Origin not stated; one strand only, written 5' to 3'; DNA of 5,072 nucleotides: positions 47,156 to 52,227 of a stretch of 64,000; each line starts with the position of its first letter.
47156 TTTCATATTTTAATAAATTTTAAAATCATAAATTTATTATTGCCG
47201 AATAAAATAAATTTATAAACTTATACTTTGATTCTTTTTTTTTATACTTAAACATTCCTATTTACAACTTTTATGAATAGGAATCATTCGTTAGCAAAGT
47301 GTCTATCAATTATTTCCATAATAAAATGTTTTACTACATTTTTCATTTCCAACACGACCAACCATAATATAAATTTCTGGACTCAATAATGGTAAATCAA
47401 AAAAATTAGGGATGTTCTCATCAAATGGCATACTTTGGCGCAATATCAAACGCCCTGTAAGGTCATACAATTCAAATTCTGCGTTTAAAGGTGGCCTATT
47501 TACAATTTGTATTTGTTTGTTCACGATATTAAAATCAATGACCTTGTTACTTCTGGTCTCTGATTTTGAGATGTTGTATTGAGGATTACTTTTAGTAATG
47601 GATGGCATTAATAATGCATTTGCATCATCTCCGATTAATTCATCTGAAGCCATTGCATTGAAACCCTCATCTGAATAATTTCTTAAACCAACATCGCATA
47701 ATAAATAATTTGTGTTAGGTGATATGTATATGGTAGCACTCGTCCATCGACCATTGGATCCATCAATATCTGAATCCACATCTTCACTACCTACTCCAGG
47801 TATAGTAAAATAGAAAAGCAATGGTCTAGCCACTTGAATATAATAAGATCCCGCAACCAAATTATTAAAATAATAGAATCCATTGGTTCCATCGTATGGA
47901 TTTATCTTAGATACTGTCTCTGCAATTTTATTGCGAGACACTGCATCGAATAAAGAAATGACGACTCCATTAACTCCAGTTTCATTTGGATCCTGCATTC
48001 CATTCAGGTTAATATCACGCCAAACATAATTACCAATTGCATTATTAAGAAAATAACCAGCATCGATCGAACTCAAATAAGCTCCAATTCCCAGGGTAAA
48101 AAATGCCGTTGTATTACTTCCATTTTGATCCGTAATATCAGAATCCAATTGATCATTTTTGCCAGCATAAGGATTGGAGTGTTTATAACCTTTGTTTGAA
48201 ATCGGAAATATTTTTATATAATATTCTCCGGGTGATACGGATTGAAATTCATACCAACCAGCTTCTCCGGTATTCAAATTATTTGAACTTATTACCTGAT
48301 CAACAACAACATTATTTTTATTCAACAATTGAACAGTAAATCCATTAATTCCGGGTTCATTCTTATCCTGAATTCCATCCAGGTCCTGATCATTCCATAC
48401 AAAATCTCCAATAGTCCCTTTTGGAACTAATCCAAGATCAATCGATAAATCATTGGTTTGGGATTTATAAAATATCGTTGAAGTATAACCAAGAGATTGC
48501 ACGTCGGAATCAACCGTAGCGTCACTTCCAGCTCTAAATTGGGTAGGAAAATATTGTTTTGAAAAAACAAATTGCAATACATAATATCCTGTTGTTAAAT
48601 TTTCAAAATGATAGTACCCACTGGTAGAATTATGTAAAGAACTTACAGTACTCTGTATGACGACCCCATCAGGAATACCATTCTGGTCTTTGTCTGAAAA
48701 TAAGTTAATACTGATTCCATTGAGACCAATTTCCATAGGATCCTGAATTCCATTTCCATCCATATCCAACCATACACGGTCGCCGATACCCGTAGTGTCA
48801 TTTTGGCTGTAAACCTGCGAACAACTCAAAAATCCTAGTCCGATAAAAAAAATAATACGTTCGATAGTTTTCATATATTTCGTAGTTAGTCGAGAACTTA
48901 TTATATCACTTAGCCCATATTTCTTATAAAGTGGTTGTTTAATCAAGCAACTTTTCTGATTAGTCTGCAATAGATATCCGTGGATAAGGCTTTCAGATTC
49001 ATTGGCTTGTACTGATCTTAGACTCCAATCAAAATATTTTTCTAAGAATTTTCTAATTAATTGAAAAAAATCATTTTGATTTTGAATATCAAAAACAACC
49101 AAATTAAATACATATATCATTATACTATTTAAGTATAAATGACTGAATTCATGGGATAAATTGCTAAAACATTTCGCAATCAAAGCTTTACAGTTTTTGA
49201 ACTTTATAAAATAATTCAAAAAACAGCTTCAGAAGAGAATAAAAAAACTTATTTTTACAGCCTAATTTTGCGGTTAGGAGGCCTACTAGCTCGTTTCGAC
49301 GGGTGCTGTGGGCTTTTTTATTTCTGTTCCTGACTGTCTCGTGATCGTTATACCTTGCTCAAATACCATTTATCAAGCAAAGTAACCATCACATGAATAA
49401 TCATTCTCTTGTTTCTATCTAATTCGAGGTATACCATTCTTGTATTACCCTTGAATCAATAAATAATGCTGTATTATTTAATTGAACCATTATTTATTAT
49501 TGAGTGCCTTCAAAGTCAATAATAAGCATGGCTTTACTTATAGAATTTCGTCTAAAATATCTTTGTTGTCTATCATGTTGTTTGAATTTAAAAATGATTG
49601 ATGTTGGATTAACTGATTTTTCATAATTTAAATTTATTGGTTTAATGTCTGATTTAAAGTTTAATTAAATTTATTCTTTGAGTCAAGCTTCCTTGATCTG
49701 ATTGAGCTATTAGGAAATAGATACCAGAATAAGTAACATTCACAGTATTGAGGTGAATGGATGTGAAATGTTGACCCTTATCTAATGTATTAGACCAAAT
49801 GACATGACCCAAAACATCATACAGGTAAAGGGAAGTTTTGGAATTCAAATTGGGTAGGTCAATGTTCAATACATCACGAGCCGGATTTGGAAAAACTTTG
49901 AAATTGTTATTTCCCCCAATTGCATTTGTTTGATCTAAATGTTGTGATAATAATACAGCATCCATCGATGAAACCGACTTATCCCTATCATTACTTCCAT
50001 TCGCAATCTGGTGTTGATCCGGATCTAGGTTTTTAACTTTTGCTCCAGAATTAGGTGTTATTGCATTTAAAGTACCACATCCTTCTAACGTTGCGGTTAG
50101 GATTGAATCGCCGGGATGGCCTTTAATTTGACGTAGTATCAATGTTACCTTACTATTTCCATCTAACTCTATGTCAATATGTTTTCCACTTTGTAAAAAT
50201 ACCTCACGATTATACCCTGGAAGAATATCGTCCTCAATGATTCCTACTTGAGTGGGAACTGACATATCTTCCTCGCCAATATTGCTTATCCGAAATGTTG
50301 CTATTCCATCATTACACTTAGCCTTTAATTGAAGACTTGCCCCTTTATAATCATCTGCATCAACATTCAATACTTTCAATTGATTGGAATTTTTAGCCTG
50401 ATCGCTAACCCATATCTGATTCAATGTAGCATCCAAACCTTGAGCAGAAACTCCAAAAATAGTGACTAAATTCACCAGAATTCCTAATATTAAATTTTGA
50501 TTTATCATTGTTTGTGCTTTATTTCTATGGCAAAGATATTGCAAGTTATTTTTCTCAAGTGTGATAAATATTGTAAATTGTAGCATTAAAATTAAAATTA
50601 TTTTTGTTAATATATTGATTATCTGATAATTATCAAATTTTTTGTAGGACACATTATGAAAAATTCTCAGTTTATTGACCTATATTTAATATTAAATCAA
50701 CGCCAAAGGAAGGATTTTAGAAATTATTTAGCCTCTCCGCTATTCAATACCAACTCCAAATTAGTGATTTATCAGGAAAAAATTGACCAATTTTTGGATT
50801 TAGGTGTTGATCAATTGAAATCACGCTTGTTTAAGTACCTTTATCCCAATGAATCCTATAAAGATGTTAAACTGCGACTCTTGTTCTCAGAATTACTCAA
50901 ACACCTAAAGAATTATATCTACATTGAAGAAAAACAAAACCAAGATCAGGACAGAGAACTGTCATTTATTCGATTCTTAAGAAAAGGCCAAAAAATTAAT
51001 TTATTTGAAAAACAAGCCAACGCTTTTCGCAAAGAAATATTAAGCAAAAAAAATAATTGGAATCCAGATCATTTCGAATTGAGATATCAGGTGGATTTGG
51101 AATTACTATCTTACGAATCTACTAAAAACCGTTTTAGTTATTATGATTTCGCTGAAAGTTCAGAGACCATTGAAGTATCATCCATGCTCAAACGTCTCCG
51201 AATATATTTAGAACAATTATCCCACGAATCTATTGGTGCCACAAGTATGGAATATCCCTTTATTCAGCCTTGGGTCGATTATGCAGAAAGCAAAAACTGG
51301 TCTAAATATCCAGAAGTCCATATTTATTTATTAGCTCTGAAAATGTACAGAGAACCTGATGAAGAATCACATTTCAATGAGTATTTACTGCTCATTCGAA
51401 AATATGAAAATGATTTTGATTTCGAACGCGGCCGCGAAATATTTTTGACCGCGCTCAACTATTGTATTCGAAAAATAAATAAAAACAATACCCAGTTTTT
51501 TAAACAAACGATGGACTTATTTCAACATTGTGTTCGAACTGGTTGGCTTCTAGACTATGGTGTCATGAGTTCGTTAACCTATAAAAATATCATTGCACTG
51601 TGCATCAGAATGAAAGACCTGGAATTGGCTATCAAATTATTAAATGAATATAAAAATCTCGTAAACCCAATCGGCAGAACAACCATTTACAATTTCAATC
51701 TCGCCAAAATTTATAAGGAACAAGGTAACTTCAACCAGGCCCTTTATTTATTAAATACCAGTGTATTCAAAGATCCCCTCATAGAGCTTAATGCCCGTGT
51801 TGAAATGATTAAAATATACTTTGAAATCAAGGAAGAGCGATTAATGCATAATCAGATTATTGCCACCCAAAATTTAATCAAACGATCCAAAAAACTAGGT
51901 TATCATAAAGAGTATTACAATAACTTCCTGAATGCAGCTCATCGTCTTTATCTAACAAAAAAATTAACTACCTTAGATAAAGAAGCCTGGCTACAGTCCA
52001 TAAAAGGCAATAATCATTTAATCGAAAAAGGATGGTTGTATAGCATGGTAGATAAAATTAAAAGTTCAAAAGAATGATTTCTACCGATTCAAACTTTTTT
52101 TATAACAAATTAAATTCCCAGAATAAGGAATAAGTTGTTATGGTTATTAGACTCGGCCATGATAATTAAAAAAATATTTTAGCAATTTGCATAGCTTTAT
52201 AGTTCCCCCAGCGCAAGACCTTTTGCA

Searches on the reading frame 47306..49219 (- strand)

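Call 53: search_protein_families(library=pfam, proteins=[window:47306-49219:-], max_evalue=0.001)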
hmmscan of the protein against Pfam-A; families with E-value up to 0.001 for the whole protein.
window:47306-49219:- (637 aa): 4 families
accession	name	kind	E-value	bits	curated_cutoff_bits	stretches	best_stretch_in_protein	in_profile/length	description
PF17210.9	SdrD_B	-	9.9e-71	235.5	29.7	3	269-389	2-112/112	SdrD B-like domain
PF17802.7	SpaA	-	1.8e-09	38.1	23.1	0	287-336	11-57/91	Prealbumin-like fold domain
PF13620.12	CarboxypepD_reg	-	3e-08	34.3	32.3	0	284-350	7-64/82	Carboxypeptidase regulatory-like domain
PF23608.1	Ig_ILCR1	-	4.4e-07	30.4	27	1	290-342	31-88/114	ILCR1 Ig-like domain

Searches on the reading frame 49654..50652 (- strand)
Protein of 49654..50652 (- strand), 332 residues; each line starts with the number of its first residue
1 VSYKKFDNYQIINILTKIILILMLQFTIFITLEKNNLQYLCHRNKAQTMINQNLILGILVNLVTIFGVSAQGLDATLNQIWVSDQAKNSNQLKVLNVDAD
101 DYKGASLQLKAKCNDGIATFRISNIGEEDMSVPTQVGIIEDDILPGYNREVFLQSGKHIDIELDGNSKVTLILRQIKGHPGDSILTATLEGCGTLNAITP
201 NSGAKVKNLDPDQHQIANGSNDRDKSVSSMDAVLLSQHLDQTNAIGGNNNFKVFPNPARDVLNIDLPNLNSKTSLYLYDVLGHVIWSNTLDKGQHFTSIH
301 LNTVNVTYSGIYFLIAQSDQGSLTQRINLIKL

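Call 53: search_protein_families(library=pfam, proteins=[window:49654-50652:-], max_evalue=0.001)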
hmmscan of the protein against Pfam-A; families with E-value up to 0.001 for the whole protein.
window:49654-50652:- (332 aa): 1 family
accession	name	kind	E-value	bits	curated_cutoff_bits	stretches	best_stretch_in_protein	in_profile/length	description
PF18962.6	Por_Secre_tail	-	4.8e-10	40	27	1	253-327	1-73/75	Secretion system C-terminal sorting domain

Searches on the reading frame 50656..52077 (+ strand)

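Call 53: search_protein_families(library=pfam, proteins=[window:50656-52077:+], max_evalue=0.001)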
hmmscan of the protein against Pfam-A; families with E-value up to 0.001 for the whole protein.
window:50656-52077:+ (473 aa): 2 families
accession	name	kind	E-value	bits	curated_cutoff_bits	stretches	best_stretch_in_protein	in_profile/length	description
PF13424.12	TPR_12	-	0.00026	21.6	30.1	0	308-369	5-71/77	Tetratricopeptide repeat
PF00515.34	TPR_1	-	0.00037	20.6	27.8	0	347-366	5-24/34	Tetratricopeptide repeat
